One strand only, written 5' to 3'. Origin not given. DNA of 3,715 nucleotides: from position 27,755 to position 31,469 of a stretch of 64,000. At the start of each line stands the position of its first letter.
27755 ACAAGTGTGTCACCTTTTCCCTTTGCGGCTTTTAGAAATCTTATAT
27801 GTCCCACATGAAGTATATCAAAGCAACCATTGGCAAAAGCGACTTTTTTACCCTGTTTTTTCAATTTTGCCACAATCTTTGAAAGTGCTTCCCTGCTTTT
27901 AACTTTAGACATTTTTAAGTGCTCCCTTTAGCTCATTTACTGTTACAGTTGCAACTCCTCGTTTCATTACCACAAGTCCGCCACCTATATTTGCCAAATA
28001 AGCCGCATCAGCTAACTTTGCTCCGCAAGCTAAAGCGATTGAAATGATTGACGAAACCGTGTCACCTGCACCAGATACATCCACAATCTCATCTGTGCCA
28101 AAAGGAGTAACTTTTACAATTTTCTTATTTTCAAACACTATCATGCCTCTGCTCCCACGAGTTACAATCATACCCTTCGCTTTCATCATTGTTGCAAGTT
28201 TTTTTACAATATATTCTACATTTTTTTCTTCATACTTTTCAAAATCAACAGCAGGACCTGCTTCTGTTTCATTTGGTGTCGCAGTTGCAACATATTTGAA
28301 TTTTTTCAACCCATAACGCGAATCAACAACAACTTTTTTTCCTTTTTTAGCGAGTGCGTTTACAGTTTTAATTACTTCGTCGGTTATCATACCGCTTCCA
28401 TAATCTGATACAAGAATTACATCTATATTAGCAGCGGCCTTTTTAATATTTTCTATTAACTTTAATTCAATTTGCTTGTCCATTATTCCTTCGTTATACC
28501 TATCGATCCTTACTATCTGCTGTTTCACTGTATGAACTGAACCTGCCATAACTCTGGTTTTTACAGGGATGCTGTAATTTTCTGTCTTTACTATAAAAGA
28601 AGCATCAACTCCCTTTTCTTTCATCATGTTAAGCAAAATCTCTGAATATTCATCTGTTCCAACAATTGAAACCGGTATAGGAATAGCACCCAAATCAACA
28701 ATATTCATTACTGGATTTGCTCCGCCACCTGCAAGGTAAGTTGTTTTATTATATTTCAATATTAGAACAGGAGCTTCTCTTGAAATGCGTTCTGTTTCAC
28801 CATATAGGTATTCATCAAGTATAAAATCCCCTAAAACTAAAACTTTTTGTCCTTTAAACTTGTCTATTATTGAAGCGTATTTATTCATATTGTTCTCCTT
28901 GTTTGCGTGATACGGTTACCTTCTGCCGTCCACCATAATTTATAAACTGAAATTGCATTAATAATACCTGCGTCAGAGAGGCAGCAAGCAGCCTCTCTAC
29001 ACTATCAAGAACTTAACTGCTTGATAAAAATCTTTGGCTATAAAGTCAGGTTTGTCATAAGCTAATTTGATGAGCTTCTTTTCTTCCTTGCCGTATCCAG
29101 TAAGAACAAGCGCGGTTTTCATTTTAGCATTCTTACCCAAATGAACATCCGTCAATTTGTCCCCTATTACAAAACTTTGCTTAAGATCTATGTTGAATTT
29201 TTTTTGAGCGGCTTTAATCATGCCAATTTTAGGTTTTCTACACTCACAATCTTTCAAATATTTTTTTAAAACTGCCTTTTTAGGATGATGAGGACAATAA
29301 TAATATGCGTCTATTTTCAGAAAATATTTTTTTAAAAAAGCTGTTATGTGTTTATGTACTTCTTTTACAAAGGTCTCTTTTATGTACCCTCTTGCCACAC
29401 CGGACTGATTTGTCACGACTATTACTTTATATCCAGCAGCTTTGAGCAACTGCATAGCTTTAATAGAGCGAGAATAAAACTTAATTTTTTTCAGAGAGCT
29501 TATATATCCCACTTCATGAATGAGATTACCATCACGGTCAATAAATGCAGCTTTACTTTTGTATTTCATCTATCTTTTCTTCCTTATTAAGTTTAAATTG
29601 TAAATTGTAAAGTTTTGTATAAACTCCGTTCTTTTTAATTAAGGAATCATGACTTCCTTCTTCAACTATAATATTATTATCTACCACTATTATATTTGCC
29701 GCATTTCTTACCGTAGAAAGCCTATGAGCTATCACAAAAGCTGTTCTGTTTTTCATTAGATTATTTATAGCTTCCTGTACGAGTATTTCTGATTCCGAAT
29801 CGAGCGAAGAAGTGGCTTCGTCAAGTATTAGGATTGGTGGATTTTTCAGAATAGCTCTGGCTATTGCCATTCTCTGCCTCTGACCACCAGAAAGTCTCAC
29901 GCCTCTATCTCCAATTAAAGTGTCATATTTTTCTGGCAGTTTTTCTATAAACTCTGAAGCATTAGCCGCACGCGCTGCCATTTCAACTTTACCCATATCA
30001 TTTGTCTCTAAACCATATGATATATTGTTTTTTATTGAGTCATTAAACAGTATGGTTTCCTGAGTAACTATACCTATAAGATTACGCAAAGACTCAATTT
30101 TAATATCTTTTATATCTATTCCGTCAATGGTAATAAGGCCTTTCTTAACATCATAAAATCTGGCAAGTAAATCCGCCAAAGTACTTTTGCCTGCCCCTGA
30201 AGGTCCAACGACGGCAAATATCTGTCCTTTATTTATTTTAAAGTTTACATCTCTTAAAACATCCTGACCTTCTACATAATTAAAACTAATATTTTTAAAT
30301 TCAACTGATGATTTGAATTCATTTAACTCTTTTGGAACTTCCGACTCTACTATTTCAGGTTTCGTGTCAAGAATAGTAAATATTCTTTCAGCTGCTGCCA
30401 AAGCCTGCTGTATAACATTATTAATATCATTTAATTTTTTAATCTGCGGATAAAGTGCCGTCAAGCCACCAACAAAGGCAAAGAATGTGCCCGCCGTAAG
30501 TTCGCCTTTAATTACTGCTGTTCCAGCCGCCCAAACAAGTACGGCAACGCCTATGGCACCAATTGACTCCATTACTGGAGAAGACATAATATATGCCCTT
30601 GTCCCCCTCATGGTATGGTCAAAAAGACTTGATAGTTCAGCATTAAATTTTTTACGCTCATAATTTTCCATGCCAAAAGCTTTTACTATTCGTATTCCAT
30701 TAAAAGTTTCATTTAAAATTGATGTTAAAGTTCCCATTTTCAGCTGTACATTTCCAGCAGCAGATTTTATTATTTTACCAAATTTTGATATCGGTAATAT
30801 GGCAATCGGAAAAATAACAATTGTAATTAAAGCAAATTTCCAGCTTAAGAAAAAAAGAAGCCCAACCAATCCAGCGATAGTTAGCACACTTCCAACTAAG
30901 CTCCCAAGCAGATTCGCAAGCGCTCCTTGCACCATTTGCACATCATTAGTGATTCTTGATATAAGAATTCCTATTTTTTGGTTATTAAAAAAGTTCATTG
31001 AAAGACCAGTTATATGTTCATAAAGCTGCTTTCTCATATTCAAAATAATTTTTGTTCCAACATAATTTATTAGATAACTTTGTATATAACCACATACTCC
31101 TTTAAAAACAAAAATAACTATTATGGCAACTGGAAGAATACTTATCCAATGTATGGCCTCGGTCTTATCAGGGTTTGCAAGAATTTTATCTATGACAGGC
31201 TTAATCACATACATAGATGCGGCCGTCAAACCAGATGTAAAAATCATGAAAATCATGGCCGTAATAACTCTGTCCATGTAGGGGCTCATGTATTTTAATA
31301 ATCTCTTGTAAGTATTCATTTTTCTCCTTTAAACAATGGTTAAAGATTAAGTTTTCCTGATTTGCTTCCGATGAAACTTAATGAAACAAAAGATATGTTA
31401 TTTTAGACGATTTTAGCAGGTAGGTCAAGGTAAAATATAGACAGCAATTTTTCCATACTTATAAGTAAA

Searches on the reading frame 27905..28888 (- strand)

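Call 72: search_protein_families(library=pfam, proteins=[window:27905-28888:-], max_evalue=0.00001)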
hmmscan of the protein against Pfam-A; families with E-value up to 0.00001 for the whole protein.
window:27905-28888:- (327 aa): 1 family
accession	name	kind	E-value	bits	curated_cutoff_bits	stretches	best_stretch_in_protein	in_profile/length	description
PF00294.29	PfkB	-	2.3e-31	109.7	25.8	1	15-314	3-297/302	pfkB family carbohydrate kinase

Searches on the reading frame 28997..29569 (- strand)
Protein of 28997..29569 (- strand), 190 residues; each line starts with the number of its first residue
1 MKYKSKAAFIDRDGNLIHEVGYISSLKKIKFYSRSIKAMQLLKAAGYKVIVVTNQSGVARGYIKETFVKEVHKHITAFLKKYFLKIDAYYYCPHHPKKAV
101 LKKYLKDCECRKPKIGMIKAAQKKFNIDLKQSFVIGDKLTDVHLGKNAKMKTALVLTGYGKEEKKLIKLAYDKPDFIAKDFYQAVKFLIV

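Call 72: search_protein_families(library=pfam, proteins=[window:28997-29569:-], max_evalue=0.00001)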
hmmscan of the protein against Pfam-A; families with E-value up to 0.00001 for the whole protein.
window:28997-29569:- (190 aa): 4 families
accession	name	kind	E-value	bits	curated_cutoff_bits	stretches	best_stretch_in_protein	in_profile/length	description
PF13242.12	Hydrolase_like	-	9.2e-16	58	22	1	110-183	2-74/75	HAD-hyrolase-like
PF08645.17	PNK3P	-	1.2e-10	41.8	22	1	11-138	6-126/161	Polynucleotide kinase 3 phosphatase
PF13419.12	HAD_2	-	1.6e-09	38.6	23.8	1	106-155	129-178/178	Haloacid dehalogenase-like hydrolase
PF00702.32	Hydrolase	-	3e-06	28.2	26.4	0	18-148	86-190/191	haloacid dehalogenase-like hydrolase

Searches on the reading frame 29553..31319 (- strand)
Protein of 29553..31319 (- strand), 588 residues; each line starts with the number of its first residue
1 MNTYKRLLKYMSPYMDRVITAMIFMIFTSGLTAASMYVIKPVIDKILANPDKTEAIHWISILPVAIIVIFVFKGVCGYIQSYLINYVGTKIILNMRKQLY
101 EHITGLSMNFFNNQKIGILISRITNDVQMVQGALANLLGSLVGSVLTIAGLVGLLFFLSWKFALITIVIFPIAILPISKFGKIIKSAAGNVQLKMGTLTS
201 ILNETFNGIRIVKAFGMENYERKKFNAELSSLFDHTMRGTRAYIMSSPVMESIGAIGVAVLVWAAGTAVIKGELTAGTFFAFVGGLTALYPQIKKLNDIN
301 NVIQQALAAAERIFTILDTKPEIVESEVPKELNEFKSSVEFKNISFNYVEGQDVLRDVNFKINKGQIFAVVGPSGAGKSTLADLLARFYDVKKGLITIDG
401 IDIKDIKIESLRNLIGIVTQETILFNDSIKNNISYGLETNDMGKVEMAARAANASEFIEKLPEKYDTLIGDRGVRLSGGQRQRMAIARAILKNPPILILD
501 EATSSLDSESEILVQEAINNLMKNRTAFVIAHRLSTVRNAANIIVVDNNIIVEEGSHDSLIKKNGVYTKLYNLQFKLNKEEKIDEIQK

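Call 72: search_protein_families(library=pfam, proteins=[window:29553-31319:-], max_evalue=0.00001)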
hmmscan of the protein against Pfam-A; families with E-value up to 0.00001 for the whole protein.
window:29553-31319:- (588 aa): 3 families
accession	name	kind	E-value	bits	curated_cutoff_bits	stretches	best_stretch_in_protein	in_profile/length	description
PF00664.28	ABC_membrane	-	4e-54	184.6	28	1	19-283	2-264/274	ABC transporter transmembrane region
PF00005.33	ABC_tran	-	4.6e-35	121.6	25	1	355-504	1-137/137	ABC transporter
PF02463.25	SMC_N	-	1.7e-08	34.6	40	1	424-546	90-211/220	RecF/RecN/SMC N terminal domain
